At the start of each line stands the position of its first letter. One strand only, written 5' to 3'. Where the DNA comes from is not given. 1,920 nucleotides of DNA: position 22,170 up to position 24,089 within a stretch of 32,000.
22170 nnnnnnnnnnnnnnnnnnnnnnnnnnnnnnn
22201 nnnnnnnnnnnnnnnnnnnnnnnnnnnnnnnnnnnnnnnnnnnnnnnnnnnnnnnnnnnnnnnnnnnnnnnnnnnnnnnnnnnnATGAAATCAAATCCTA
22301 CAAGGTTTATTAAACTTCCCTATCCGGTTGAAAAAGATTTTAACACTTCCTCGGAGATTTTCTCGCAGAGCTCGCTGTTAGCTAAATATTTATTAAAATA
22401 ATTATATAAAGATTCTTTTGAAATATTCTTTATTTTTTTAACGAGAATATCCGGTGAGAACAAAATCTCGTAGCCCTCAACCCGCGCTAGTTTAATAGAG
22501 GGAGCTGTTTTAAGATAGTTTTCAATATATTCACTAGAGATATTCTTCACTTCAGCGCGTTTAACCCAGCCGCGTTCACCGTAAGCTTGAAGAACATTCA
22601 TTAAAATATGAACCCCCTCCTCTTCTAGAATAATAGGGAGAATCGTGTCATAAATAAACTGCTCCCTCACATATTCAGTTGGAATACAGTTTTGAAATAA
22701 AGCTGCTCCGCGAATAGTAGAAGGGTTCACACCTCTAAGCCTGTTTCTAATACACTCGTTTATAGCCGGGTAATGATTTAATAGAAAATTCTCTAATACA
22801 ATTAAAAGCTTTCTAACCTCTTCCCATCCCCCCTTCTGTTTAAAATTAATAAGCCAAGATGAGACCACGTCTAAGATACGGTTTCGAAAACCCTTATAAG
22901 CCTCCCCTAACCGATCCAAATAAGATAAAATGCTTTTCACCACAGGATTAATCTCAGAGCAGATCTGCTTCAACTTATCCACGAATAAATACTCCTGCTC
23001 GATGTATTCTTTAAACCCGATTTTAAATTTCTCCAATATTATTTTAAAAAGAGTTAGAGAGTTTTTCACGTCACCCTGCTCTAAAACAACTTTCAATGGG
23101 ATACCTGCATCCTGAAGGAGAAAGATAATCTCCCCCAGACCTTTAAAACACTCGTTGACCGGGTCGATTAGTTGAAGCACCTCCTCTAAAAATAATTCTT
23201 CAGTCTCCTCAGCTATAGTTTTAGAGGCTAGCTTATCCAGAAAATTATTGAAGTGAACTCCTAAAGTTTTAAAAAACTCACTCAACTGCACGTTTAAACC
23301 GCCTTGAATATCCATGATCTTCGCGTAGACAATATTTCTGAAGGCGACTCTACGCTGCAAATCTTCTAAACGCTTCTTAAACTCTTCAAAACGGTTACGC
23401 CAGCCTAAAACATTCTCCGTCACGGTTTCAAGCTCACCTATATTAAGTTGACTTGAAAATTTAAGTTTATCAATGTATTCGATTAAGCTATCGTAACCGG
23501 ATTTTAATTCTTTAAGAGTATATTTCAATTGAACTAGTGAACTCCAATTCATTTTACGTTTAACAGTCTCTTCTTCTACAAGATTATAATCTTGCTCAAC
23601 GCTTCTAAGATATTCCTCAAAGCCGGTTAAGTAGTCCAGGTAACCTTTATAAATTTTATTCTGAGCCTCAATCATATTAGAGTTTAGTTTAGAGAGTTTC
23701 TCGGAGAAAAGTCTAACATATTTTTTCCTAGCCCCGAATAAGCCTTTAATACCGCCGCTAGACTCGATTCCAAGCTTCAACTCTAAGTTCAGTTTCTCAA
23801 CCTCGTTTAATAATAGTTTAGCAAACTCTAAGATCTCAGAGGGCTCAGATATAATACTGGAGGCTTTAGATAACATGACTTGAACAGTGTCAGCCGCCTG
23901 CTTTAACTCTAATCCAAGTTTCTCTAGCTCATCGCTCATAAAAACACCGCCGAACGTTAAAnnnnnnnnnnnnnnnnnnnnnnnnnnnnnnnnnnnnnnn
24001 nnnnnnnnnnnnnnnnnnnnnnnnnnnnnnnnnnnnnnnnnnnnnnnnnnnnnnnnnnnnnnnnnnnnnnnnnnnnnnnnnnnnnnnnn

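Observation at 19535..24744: Tubulin embedded in a tight four-gene cluster with two large coiled-coil orphans and a KaiC-fold pseudo-ATPase: candidate archaeal tubulin cytoskeletal module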

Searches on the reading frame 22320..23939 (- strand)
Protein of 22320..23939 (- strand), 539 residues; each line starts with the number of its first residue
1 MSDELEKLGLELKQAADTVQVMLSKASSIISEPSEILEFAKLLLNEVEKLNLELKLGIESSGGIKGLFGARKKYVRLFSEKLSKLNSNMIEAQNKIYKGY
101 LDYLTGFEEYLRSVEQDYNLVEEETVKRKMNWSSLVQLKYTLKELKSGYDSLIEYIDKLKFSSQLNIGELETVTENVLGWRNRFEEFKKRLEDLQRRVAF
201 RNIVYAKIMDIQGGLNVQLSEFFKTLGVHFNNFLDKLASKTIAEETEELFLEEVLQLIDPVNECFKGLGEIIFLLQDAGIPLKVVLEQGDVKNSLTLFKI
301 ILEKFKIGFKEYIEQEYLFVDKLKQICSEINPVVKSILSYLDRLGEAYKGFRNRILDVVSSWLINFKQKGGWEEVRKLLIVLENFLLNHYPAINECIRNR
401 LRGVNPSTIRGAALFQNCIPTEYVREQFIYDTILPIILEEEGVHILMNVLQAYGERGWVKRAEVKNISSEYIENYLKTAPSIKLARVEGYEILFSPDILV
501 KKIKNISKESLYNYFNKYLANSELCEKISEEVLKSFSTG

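Call 3: search_protein_families(library=pfam, proteins=[window:22320-23939:-], max_evalue=0.1)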
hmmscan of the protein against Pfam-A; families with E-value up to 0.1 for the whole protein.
window:22320-23939:- (539 aa): 0 families

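Call 14: find_homologous_proteins(query=window:22320-23939:-, max_evalue=0.001)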
Query window:22320-23939:- (539 aa): 4 proteins with E <= 0.001 among 8000 candidates.
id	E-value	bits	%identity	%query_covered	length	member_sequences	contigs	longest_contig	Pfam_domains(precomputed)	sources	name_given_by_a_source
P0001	0.0e+0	1162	100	100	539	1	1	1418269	-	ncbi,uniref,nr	ncbi:MAG: hypothetical protein OdinLCB4_007540 [Candidatus Odinarchaeum yellowstonii]|uniref:Unchara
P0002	1.7e-265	900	74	100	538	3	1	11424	-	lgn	-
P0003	3.4e-242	823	69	99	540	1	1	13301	-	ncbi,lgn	-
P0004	9.1e-232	789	67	100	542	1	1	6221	-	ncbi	ncbi:MAG: hypothetical protein QW327_06245 [Candidatus Odinarchaeota archaeon]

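Call 17: find_homologous_proteins(query=A1, max_evalue=0.01)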
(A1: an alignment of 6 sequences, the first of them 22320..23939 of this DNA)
Query A1 (6 sequences) (539 aa, profile of the alignment): 4 proteins with E <= 0.01 among 8000 candidates.
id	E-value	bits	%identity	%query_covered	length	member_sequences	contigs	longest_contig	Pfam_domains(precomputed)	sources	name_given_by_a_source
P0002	2.9e-276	935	74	100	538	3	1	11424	-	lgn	-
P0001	2.0e-273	926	100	100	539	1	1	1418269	-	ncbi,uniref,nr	ncbi:MAG: hypothetical protein OdinLCB4_007540 [Candidatus Odinarchaeum yellowstonii]|uniref:Unchara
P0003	2.1e-270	916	69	99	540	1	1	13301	-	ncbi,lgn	-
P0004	1.9e-267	906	67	100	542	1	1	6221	-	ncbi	ncbi:MAG: hypothetical protein QW327_06245 [Candidatus Odinarchaeota archaeon]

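Call 27: search_protein_families(library=ncbifam, proteins=[window:22320-23939:-], max_evalue=0.01)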
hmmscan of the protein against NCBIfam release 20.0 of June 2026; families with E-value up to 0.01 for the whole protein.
window:22320-23939:- (539 aa): 1 family
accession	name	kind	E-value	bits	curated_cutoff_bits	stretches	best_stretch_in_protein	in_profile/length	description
NF003409.0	PRK04778.1-3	equivalog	0.005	15.6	562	1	109-237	284-408/570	septation ring formation regulator EzrA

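Call 28: predict_structure(alignment_id=A3)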
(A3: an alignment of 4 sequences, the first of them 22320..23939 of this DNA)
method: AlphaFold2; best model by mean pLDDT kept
length: 539 residues; sequences in the alignment: 4
mean_pLDDT: 62.9   pTM: 0.52
mean pLDDT of the five models: 62.9, 62.1, 60.2, 59.3, 58.5
residues with pLDDT >= 90: 111; 70-90: 105; 50-70: 102; < 50: 221
segments of 3 or more residues with pLDDT < 50: 226-228, 278-327, 345-476, 487-494, 497-506, 512-521
pLDDT, mean of each block of 10 residues (from residue 1): 74 91 93 87 92 77 54 78 91 94 91 93 84 85 95 93 90 96 95 87 81 68 55 72 73 69 64 51 41 37 36 41 50 55 49 42 37 39 36 42 40 42 39 36 41 38 34 48 48 49 47 46 54 54
secondary structure, 60 per line:
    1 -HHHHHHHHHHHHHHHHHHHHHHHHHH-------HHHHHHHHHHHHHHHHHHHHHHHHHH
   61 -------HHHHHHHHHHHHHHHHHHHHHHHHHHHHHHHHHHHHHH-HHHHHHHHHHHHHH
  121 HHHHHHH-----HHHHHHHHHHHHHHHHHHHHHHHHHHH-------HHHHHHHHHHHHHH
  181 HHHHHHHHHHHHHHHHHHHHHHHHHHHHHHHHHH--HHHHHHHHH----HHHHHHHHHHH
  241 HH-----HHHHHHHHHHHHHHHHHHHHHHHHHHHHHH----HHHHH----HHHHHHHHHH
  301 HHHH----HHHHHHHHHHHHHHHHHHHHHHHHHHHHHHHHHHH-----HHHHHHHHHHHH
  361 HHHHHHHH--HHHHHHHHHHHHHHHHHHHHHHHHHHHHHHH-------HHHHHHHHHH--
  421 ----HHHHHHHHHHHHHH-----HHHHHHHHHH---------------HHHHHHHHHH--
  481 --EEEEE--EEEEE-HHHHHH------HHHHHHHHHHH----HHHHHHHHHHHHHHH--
elements in order: H2-27 H35-60 H68-105 H107-127 H133-159 H167-214 H217-225 H230-242 H248-277 H282-286 H291-304 H309-343 H349-368 H371-401 H409-418 H425-438 H444-453 H469-478 E483-487 E490-494 H496-501 H508-518 H523-537

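Call 30: search_protein_representatives(alignment_id=A3)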
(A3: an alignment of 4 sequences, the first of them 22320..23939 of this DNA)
Query: 4 sequences, 540 profile positions. Proteins with E-value up to 0.001 (for the whole library): 6; up to 1e-10: 6; up to 1e-30: 5. The best 6 are listed.
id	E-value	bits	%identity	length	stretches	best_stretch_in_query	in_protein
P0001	0.0e+00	1080.4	-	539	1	1-538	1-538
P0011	3.7e-173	593.5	-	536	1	1-531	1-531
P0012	1.2e-65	238.6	-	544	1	34-538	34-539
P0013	6.9e-58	213.0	-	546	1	52-536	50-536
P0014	8.9e-51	189.6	-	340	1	1-337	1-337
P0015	2.7e-23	98.8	-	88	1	450-533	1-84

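Call 32: fold_search(model_id=the predicted structure, library=pdb)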
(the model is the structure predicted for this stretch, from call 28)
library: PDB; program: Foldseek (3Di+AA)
matches with E <= 10: 264; with E <= 0.001: 0
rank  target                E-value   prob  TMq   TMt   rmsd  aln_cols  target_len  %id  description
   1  1tr2_A                3.3e-01  0.16  0.13  0.09  37.3       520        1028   10  Crystal structure of human full-length vinculin (residues 1-1066) (released 2005-11-15)
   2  5h5m_A                3.6e-01  0.21  0.14  0.19  31.0       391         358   11  Crystal structure of HMP-1 M domain (released 2017-03-29)
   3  7uni_C                4.3e-01  0.38  0.13  0.26  26.7       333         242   15  De novo designed chlorophyll dimer protein with Zn pheophorbide a methyl ester, SP2-ZnPPaM (released 2023-04-19)
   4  7uni_A                4.3e-01  0.35  0.12  0.25  27.1       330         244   14  De novo designed chlorophyll dimer protein with Zn pheophorbide a methyl ester, SP2-ZnPPaM (released 2023-04-19)
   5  9drl_A                4.3e-01  0.13  0.14  0.15  29.2       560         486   13  Cryo-EM structure of the T33-549 tetrahedral cage (released 2025-08-06)
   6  8uao_A                6.4e-01  0.89  0.18  0.39  24.4       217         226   16  DpHF18 filament (released 2024-04-10)
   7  7unh_B                6.4e-01  0.33  0.13  0.26  27.0       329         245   14  De novo designed chlorophyll dimer protein in apo state, SP2 (released 2023-04-19)
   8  7uni_B                6.4e-01  0.33  0.13  0.26  26.9       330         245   15  De novo designed chlorophyll dimer protein with Zn pheophorbide a methyl ester, SP2-ZnPPaM (released 2023-04-19)
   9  9qwo_D                7.0e-01  0.54  0.12  0.35  14.8       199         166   10  Vinculin tail bound to paxillin LD2 (released 2025-04-23)
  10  7rro_A0               7.3e-01  0.44  0.12  0.28  22.5       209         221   11  Structure of the 48-nm repeat doublet microtubule from bovine tracheal cilia (released 2021-10-27)
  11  3o1i_B                7.3e-01  0.20  0.12  0.21  42.5       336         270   14  Crystal Structure of the TorS sensor domain - TorT complex in the absence of ligand (released 2011-12-21)
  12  7unh_A                8.3e-01  0.23  0.12  0.25  27.3       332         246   14  De novo designed chlorophyll dimer protein in apo state, SP2 (released 2023-04-19)
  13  7p54_A                8.3e-01  0.08  0.09  0.12  40.6       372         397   11  Cryo-EM structure of human TTYH2 in GDN (released 2021-08-11)
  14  8otz_C2               9.1e-01  0.10  0.11  0.13  31.5       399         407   12  48-nm repeat of the native axonemal doublet microtubule from bovine sperm (released 2023-11-22)
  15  7p5m_A                9.5e-01  0.08  0.11  0.14  40.7       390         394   14  Cryo-EM structure of human TTYH2 in lipid nanodiscs (released 2021-08-11)
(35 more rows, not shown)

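Call 33: find_encoding_contigs(protein=P0013, flank=10000, max_places=4)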
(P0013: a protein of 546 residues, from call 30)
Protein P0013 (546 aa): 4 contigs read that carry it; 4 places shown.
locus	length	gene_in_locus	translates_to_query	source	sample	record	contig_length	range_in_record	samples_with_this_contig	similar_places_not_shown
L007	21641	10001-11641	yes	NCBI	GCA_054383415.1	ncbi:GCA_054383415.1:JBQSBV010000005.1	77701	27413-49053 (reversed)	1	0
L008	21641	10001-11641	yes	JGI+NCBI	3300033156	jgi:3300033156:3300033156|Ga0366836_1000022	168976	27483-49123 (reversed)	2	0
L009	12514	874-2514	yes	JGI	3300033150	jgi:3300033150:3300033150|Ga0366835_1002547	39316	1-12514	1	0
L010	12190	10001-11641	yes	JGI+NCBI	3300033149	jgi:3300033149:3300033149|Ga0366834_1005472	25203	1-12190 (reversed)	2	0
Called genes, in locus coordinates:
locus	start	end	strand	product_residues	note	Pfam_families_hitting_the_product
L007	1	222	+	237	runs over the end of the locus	PF02633:Creatininase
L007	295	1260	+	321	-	PF04055:Radical_SAM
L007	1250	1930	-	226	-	PF02568:ThiI, PF06508:QueC (faint)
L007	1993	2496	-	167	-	PF01592:NifU_N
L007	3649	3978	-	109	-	-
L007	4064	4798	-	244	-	PF02535:Zip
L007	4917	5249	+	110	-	-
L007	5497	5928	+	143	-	PF02579:Nitro_FeMo-Co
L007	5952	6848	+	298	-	PF00142:Fer4_NifH (weak), PF01656:CbiA, PF10609:ParA, PF13614:AAA_31, PF00037:Fer4 (weak), PF14697:Fer4_21, PF12838:Fer4_7, PF13187:Fer4_9 (weak), +6 more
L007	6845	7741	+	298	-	PF01656:CbiA, PF02374:ArsA_ATPase (weak), PF10609:ParA, PF13614:AAA_31 (weak), PF00037:Fer4 (weak), PF13237:Fer4_10 (weak), PF14697:Fer4_21, PF10609:ParA, +8 more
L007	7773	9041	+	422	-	PF01545:Cation_efflux, PF16916:ZT_dimer, PF02579:Nitro_FeMo-Co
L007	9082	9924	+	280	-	PF01909:NTP_transf_2 (weak)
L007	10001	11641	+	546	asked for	-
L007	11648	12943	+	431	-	PF00091:Tubulin, PF03953:Tubulin_C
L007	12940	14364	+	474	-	-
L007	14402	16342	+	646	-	PF00330:Aconitase, PF00694:Aconitase_C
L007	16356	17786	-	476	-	PF02310:B12-binding, PF04055:Radical_SAM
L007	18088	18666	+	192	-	-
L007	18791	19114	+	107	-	PF02830:V4R (faint)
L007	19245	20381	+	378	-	PF04055:Radical_SAM, PF13186:SPASM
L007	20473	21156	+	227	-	-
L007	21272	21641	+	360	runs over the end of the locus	PF04055:Radical_SAM, PF13353:Fer4_12 (weak)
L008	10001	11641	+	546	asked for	-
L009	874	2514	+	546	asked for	-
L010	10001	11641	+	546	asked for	-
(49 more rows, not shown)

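Call 34: find_encoding_contigs(protein=P0011, flank=10000, max_places=4)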
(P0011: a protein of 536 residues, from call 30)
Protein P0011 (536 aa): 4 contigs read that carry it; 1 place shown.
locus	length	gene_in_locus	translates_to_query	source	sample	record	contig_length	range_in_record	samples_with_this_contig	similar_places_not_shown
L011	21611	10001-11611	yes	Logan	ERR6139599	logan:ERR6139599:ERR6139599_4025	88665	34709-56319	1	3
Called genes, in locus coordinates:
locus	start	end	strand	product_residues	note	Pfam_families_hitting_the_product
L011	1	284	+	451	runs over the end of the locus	PF00206:Lyase_1, PF08328:ASL_C (faint), PF10397:ADSL_C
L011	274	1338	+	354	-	PF00586:AIRS, PF02769:AIRS_C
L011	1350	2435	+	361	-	PF06849:DUF1246, PF06973:DUF1297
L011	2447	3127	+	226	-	PF00117:GATase, PF07722:Peptidase_C26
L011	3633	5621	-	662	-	PF00330:Aconitase, PF00694:Aconitase_C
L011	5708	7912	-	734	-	PF04851:ResIII (weak), PF00270:DEAD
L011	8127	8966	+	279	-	PF01909:NTP_transf_2 (faint)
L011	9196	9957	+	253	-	PF06745:ATPase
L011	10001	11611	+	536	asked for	-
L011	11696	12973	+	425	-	PF00091:Tubulin, PF03953:Tubulin_C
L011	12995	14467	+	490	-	PF05911:FPP (weak), PF10473:CENP-F_leu_zip (faint), PF19220:Rod_CreS (weak)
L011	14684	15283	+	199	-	PF00403:HMA, PF00085:Thioredoxin, PF13098:Thioredoxin_2 (weak)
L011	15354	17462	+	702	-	PF04945:YHS, PF00122:E1-E2_ATPase, PF00702:Hydrolase, PF08282:Hydrolase_3 (faint)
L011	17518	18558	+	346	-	PF00899:ThiF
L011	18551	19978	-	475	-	PF02310:B12-binding, PF04055:Radical_SAM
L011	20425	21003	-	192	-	-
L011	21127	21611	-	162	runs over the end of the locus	-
